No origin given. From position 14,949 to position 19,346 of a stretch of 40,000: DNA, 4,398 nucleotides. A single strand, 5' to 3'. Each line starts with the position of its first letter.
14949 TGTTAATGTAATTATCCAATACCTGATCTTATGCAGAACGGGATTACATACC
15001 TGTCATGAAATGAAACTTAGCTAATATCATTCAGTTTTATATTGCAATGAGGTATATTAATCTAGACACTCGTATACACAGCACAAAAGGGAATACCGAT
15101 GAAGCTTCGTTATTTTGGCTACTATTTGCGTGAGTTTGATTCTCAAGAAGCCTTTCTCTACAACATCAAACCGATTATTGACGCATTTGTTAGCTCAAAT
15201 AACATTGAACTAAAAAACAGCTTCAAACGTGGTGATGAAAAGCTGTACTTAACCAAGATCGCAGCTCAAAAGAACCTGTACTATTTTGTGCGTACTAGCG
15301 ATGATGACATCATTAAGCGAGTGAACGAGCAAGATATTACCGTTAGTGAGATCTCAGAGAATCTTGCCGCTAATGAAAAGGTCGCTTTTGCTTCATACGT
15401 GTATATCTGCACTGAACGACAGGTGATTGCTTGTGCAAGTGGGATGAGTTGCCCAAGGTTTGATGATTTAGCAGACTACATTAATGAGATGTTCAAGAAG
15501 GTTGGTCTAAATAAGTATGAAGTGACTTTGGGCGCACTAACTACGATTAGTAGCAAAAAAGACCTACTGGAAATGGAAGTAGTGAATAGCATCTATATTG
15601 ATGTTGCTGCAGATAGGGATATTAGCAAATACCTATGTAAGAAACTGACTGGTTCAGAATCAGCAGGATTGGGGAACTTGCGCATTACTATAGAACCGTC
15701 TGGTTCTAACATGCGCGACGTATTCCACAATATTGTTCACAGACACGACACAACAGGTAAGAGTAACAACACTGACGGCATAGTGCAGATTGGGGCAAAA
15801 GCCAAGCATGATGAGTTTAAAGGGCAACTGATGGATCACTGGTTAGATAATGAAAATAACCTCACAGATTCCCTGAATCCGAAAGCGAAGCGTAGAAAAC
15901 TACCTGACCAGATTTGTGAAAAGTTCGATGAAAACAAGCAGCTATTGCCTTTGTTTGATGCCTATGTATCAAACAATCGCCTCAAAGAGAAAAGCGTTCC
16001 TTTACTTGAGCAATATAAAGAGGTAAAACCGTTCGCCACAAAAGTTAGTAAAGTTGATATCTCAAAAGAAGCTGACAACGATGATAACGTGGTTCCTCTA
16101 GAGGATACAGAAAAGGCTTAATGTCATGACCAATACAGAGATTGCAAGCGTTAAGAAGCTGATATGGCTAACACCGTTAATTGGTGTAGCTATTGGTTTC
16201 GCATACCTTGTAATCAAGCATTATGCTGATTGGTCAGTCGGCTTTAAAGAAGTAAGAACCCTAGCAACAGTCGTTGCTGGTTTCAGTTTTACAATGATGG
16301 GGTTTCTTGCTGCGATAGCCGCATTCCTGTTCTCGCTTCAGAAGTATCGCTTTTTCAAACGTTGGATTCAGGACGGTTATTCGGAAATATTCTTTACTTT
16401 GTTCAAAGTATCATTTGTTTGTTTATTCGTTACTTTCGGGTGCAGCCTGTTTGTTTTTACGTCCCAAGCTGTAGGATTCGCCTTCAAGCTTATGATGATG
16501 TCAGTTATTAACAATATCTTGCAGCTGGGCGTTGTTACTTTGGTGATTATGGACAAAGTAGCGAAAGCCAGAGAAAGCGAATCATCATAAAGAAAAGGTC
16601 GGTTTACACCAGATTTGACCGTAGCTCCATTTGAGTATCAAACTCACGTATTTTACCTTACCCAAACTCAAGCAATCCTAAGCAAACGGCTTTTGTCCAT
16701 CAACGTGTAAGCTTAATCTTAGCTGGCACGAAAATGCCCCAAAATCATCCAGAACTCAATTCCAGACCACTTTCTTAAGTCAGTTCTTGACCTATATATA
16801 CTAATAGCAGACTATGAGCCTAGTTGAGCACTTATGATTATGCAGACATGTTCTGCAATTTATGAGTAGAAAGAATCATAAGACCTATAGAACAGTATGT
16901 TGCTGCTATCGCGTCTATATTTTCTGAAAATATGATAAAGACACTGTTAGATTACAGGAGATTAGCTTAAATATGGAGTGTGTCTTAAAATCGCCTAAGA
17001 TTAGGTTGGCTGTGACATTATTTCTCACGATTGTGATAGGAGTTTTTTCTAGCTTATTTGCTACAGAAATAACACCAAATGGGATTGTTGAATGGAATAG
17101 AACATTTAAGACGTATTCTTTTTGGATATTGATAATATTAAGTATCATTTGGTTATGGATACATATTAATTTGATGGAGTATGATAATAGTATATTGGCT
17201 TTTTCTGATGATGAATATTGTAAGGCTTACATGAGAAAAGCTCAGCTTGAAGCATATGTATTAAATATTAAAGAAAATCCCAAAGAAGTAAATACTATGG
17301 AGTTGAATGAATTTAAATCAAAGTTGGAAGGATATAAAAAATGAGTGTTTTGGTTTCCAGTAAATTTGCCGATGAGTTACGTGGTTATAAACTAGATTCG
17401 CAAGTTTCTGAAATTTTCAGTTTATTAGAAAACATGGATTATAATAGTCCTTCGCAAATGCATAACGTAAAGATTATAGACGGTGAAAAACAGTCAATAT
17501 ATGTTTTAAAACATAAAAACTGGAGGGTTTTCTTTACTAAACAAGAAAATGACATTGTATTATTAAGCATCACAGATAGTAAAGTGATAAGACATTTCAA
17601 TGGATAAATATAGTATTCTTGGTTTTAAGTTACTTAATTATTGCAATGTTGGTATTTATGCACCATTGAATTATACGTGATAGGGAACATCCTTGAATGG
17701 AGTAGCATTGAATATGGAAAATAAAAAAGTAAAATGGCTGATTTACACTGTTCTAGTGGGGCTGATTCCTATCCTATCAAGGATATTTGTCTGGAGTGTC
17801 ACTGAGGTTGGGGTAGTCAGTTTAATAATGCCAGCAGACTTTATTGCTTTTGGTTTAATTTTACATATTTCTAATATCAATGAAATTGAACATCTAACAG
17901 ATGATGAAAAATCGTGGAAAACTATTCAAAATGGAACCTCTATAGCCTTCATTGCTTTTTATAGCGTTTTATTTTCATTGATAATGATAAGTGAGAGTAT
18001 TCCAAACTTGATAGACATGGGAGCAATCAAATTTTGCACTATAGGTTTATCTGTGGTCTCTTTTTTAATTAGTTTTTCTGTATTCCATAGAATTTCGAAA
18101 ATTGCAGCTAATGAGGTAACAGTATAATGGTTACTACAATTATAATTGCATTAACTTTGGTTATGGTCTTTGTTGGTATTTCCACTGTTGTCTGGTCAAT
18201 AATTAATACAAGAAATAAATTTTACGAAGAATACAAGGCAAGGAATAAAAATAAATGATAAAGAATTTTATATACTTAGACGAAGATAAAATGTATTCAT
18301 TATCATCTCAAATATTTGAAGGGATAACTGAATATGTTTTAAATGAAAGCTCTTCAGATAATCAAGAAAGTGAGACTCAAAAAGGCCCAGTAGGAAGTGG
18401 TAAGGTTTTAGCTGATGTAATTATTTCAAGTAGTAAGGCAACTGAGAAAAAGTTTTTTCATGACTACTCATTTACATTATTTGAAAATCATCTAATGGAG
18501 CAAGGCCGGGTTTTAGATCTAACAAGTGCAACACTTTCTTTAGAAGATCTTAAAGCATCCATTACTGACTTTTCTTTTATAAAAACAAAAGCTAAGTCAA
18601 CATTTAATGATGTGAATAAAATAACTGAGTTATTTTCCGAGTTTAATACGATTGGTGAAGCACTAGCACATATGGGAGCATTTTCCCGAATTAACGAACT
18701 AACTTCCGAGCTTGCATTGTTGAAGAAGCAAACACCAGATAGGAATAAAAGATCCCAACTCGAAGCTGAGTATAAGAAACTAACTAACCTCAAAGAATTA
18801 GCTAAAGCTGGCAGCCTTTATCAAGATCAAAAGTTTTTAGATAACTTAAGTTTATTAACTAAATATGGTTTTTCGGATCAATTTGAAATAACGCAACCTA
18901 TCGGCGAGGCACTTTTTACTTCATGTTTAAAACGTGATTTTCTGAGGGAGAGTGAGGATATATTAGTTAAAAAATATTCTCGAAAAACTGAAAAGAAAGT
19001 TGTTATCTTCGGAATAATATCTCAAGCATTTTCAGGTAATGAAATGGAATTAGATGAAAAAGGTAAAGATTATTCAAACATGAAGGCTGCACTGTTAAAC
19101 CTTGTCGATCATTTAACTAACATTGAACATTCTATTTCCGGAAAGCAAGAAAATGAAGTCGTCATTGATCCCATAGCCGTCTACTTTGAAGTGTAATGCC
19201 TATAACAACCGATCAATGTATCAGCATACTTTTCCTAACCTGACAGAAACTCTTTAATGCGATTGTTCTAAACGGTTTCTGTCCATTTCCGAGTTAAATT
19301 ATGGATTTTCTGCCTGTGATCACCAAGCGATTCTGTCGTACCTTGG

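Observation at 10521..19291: Cargo is organised as three cassettes separated by four direct copies of a conserved boundary repeat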

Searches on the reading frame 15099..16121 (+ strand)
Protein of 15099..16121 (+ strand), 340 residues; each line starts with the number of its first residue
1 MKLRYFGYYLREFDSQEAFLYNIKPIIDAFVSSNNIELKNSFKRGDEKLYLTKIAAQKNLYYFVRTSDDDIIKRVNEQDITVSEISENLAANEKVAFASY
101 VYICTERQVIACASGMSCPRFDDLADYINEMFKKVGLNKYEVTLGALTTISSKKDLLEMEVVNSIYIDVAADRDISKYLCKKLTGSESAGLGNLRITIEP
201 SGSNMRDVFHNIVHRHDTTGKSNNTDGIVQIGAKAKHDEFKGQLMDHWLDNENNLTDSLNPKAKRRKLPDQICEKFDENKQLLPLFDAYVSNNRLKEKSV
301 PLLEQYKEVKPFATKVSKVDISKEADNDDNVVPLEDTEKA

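Call 12: search_protein_families(library=pfam, proteins=[window:15099-16121:+], max_evalue=0.01)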
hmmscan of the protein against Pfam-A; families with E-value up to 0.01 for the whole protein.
window:15099-16121:+ (340 aa): 1 family
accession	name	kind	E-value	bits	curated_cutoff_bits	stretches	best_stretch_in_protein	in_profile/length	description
PF15969.10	RexA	-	1.1e-38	133.6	25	1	1-216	1-215/235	Intracellular sensor of Lambda phage, Abi component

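Call 86: find_encoding_contigs(protein=window:15099-16121:+, flank=6000, max_places=10)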
Protein window:15099-16121:+ (340 aa): 5 contigs read that carry it; 3 places shown.
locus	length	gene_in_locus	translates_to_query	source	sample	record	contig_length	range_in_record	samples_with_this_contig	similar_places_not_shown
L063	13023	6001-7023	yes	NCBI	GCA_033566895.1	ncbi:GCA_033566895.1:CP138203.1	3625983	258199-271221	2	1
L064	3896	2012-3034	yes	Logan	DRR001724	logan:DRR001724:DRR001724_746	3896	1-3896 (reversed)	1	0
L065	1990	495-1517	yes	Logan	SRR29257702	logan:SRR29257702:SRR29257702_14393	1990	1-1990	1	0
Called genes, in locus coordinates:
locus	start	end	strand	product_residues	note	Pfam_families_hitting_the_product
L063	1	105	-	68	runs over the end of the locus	PF13560:HTH_31, PF12844:HTH_19, PF13443:HTH_26, PF01381:HTH_3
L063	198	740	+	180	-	PF27213:VspR_N, PF27192:VspR_C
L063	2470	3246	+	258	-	-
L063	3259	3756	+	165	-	PF06114:Peptidase_M78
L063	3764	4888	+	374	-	PF14350:Beta_protein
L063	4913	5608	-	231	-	PF26915:Phage_P4_cII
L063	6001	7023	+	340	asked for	PF15969:RexA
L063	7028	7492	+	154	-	-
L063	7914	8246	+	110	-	-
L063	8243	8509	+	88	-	-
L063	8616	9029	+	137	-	-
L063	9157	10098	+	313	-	PF19952:DUF6414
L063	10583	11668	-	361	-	PF00990:GGDEF, PF22335:Cas10-Cmr2_palm2 (faint)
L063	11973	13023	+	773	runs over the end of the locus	PF09371:Tex_N, PF22706:Tex_central_region, PF14639:YqgF (weak), PF16921:Tex_YqgF, PF14635:HHH_7, PF12836:HHH_3, PF17674:HHH_9, PF00575:S1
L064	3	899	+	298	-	?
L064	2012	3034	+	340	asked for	PF15969:RexA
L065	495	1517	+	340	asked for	PF15969:RexA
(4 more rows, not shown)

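Call 88: find_homologous_proteins(query=window:15099-16121:+, max_evalue=1e-30)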
Query window:15099-16121:+ (340 aa): 40 proteins with E <= 1e-30 among 1338 candidates.
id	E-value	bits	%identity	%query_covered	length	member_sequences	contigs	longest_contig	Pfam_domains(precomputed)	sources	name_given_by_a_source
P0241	1.2e-212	723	96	100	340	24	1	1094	PF15969.11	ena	-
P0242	2.2e-190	650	86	100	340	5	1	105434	PF15969.11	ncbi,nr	ncbi:RexA-like intracellular sensor of abortive infection system [Vibrio crassostreae]|nr:RexA-like 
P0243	4.9e-189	645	86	100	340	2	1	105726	PF15969.11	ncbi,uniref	ncbi:hypothetical protein AB4517_04095 [Vibrio sp. 10N.222.52.C3]|uniref:hypothetical protein n=1 Ta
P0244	1.7e-167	575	76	100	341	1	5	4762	PF15969.11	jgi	jgi:hypothetical protein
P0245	1.6e-156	539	72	100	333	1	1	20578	PF15969.11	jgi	jgi:ribose 5-phosphate isomerase RpiB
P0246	2.4e-149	515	70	100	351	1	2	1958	PF15969.11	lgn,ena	-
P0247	2.5e-146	505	67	100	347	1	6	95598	PF15969.11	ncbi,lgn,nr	ncbi:hypothetical protein RII69_003979 [Vibrio parahaemolyticus]|nr:hypothetical protein [Vibrio par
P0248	2.1e-135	469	63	100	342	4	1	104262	PF15969.11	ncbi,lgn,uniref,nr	ncbi:RexA-like intracellular sensor of abortive infection system [Vibrio crassostreae]|uniref:hypoth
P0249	6.6e-131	454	62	98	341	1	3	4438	PF15969.11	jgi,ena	jgi:hypothetical protein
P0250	4.1e-129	448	60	99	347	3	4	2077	PF15969.11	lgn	-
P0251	5.4e-127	442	60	98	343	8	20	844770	PF15969.11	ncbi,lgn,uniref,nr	ncbi:hypothetical protein FDE57_19780 [Vibrio parahaemolyticus]|uniref:hypothetical protein n=1 Tax=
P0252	5.5e-127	441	59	99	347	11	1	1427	PF15969.11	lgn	-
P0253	8.8e-125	434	59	98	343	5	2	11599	PF15969.11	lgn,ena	-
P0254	2.1e-124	433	58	98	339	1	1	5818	PF15969.11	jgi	jgi:Fe-S cluster assembly iron-binding protein IscA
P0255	2.6e-123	429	59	98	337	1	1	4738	PF15969.11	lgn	-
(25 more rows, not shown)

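Call 89: find_encoding_contigs(protein=P0242, flank=7000, max_places=6)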
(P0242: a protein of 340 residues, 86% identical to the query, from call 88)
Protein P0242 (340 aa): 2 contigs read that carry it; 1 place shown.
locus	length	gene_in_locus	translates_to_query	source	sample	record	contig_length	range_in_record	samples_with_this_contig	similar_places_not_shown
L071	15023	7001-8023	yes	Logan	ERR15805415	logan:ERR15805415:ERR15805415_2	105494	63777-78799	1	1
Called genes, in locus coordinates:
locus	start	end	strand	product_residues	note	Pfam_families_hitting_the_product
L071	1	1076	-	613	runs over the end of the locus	PF00920:ILVD_EDD_N, PF24877:ILV_EDD_C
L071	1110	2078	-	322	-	PF01063:Aminotran_4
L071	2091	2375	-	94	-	PF13710:ACT_5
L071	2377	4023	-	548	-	PF02776:TPP_enzyme_N, PF00205:TPP_enzyme_M, PF02775:TPP_enzyme_C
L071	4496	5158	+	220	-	PF13541:ChlI, PF01078:Mg_chelatase (weak)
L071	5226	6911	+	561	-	PF00239:Resolvase, PF07508:Recombinase, PF13408:Zn_ribbon_recom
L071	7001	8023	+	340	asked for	PF15969:RexA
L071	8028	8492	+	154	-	-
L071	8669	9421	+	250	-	PF00239:Resolvase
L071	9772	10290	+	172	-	-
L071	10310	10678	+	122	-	-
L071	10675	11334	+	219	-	-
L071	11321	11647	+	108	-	-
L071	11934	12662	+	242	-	-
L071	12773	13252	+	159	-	-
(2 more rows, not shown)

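Call 90: find_encoding_contigs(protein=P0247, flank=7000, max_places=8)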
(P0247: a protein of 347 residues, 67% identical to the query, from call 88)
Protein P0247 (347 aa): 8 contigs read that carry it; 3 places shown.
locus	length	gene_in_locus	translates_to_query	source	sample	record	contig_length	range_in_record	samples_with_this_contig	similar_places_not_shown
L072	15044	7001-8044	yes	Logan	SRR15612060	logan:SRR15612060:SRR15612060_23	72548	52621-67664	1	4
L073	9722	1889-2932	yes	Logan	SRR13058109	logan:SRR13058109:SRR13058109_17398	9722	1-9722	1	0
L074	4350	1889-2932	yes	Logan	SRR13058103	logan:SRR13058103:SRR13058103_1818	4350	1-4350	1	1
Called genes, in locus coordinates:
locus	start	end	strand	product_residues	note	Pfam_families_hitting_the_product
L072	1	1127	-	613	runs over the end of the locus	PF00920:ILVD_EDD_N, PF24877:ILV_EDD_C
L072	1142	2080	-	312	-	PF01063:Aminotran_4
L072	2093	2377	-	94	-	PF22629:ACT_AHAS_ss (weak), PF13710:ACT_5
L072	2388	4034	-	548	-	PF02776:TPP_enzyme_N, PF00205:TPP_enzyme_M, PF02775:TPP_enzyme_C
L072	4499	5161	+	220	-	PF13541:ChlI, PF01078:Mg_chelatase (weak)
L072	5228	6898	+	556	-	PF00239:Resolvase, PF07508:Recombinase, PF13408:Zn_ribbon_recom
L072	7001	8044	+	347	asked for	PF15969:RexA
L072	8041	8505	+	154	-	-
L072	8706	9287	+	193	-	PF00239:Resolvase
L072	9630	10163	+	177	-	-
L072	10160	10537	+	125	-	-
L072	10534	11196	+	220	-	-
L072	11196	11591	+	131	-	PF13927:Ig_3 (weak), PF07679:I-set (weak)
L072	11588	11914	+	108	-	-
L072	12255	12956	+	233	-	-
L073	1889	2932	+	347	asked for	PF15969:RexA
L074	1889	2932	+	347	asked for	PF15969:RexA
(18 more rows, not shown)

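Call 91: find_encoding_contigs(protein=P0251, flank=7000, max_places=10)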
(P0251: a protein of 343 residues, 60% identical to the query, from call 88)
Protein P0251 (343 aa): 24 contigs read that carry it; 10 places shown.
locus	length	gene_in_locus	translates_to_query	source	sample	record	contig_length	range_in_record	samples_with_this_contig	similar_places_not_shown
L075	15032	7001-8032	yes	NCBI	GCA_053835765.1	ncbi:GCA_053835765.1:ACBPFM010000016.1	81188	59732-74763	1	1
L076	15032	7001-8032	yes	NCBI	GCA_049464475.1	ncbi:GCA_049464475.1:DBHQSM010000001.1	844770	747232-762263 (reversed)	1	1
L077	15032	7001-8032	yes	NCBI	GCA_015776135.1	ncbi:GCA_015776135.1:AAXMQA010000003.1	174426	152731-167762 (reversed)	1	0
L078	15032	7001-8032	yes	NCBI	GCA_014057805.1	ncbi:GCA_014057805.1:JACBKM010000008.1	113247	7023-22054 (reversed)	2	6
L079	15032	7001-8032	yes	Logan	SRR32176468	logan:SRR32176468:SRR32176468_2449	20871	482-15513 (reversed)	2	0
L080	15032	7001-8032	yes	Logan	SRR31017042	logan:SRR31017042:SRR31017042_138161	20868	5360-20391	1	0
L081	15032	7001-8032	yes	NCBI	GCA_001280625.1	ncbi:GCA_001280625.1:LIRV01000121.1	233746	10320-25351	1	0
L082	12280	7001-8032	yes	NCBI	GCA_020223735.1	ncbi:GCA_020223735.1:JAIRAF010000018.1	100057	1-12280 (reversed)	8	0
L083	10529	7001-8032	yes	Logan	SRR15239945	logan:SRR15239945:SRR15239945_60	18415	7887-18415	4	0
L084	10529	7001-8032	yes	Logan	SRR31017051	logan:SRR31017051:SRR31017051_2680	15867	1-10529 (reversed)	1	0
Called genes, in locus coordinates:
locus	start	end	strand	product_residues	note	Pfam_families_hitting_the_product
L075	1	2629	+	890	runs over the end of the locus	PF20464:MmeI_N, PF20465:MmeI_hel, PF20473:MmeI_Mtase, PF02384:N6_Mtase (faint), PF07669:Eco57I, PF20466:MmeI_TRD, PF20467:MmeI_C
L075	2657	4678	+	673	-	PF04851:ResIII (weak), PF00270:DEAD (faint), PF00271:Helicase_C (faint)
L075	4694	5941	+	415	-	PF10544:T5orf172, PF13455:MUG113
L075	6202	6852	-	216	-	PF18728:HEPN_AbiV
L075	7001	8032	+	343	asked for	PF15969:RexA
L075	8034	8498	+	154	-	-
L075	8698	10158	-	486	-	-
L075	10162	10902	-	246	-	-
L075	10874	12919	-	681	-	-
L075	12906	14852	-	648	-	-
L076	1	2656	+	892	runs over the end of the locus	PF20464:MmeI_N, PF20465:MmeI_hel, PF02384:N6_Mtase (weak), PF20473:MmeI_Mtase, PF07669:Eco57I, PF20466:MmeI_TRD, PF20467:MmeI_C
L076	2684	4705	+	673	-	PF04851:ResIII (faint), PF00270:DEAD (weak), PF00271:Helicase_C (faint)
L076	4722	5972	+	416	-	PF10544:T5orf172, PF13455:MUG113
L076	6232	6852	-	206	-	PF18728:HEPN_AbiV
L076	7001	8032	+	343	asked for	PF15969:RexA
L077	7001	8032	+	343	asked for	PF15969:RexA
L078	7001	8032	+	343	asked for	PF15969:RexA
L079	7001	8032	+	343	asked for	PF15969:RexA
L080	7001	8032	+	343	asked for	PF15969:RexA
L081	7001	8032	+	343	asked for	PF15969:RexA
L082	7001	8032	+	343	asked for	PF15969:RexA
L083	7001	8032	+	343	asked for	PF15969:RexA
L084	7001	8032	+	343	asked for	PF15969:RexA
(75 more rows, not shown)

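Call 108: search_protein_families(library=padloc, proteins=[window:15099-16121:+], max_evalue=0.001)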
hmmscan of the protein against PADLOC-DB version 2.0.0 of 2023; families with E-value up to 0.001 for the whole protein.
window:15099-16121:+ (340 aa): 1 family
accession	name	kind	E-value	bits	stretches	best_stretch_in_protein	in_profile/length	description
PDLC02339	RexA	-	1.1e-32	111.6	1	1-282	1-262/267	RexA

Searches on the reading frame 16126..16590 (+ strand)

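Call 12: search_protein_families(library=pfam, proteins=[window:16126-16590:+], max_evalue=0.01)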
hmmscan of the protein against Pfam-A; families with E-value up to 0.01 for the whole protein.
window:16126-16590:+ (154 aa): 1 family
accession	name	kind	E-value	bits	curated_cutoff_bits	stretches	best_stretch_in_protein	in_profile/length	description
PF15968.10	RexB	-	0.00027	21.9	27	1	21-126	12-115/139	Membrane-anchored ion channel, Abi component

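Call 108: search_protein_families(library=padloc, proteins=[window:16126-16590:+], max_evalue=0.001)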
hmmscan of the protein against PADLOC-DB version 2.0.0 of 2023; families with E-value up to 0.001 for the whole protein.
window:16126-16590:+ (154 aa): 1 family
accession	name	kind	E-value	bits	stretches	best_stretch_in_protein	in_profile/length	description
PDLC02340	RexB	-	8.4e-15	53.3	1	19-142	13-135/141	RexB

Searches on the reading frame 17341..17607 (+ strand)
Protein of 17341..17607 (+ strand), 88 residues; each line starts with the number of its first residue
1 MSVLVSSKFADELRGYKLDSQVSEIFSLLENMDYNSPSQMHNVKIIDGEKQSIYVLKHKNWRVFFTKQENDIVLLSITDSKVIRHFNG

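Call 12: search_protein_families(library=pfam, proteins=[window:17341-17607:+], max_evalue=0.01)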
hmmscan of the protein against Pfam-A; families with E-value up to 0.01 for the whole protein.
window:17341-17607:+ (88 aa): 2 families
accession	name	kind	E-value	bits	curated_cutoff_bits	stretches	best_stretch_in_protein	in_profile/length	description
PF01645.23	Glu_synthase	-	0.0032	17.1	20.4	1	12-63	154-205/369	Conserved region in glutamate synthase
PF05016.21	ParE_toxin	-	0.0048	17.9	23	1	22-77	29-82/89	ParE toxin of type II toxin-antitoxin system, parDE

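Call 48: search_protein_families(library=ncbifam, proteins=[window:17341-17607:+], max_evalue=0.01)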
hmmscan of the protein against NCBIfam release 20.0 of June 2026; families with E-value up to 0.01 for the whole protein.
window:17341-17607:+ (88 aa): 0 families

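Call 108: search_protein_families(library=padloc, proteins=[window:17341-17607:+], max_evalue=0.001)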
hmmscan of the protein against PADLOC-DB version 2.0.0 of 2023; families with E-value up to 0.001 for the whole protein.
window:17341-17607:+ (88 aa): 0 families

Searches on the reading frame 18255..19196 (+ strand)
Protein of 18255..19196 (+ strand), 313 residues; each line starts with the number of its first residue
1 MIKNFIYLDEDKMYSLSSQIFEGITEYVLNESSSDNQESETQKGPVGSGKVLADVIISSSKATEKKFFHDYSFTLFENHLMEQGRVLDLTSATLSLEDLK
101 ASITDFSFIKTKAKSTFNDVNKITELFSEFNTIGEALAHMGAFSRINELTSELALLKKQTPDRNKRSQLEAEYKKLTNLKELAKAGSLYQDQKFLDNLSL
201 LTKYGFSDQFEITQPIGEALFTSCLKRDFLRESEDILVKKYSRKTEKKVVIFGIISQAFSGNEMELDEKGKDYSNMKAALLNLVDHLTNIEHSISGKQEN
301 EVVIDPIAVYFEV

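Call 13: search_protein_families(library=pfam, proteins=[window:18255-19196:+], max_evalue=0.01)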
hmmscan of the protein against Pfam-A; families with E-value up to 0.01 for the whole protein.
window:18255-19196:+ (313 aa): 1 family
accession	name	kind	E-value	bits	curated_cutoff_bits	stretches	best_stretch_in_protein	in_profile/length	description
PF19952.5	DUF6414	-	5.9e-26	92.3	25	1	2-310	1-283/283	Domain of unknown function (DUF6414)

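Call 48: search_protein_families(library=ncbifam, proteins=[window:18255-19196:+], max_evalue=0.01)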
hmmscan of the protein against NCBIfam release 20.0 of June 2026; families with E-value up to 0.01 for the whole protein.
window:18255-19196:+ (313 aa): 0 families

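Call 87: find_encoding_contigs(protein=window:18255-19196:+, flank=6000, max_places=10)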
Protein window:18255-19196:+ (313 aa): 8 contigs read that carry it; 5 places shown.
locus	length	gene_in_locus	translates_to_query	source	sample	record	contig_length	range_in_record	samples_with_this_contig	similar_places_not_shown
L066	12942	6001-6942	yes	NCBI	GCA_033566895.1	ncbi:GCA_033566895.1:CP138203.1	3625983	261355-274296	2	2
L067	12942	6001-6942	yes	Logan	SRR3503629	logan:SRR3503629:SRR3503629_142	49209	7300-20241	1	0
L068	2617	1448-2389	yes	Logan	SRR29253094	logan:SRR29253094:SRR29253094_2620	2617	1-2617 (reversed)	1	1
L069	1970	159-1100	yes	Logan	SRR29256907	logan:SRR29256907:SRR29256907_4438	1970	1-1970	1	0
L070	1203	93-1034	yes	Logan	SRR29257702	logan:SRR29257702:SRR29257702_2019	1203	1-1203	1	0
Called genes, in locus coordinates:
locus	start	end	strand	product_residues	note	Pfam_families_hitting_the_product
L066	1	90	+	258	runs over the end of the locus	-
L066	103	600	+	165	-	PF06114:Peptidase_M78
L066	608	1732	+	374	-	PF14350:Beta_protein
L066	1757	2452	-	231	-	PF26915:Phage_P4_cII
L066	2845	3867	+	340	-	PF15969:RexA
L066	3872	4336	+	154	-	-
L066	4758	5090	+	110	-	-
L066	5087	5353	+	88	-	-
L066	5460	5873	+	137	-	-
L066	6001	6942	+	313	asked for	PF19952:DUF6414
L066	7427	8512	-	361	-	PF00990:GGDEF, PF22335:Cas10-Cmr2_palm2 (faint)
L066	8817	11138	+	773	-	PF09371:Tex_N, PF22706:Tex_central_region, PF14639:YqgF (weak), PF16921:Tex_YqgF, PF14635:HHH_7, PF12836:HHH_3, PF17674:HHH_9, PF00575:S1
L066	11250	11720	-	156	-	-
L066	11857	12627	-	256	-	PF00561:Abhydrolase_1, PF00975:Thioesterase, PF12146:Hydrolase_4, PF12697:Abhydrolase_6, PF12695:Abhydrolase_5 (faint)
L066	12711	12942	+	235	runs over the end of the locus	PF00156:Pribosyltran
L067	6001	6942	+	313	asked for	PF19952:DUF6414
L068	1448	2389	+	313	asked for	PF19952:DUF6414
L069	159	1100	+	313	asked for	PF19952:DUF6414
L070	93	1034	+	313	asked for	PF19952:DUF6414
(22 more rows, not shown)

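Call 108: search_protein_families(library=padloc, proteins=[window:18255-19196:+], max_evalue=0.001)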
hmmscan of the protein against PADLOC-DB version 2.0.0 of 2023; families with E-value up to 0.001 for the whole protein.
window:18255-19196:+ (313 aa): 0 families
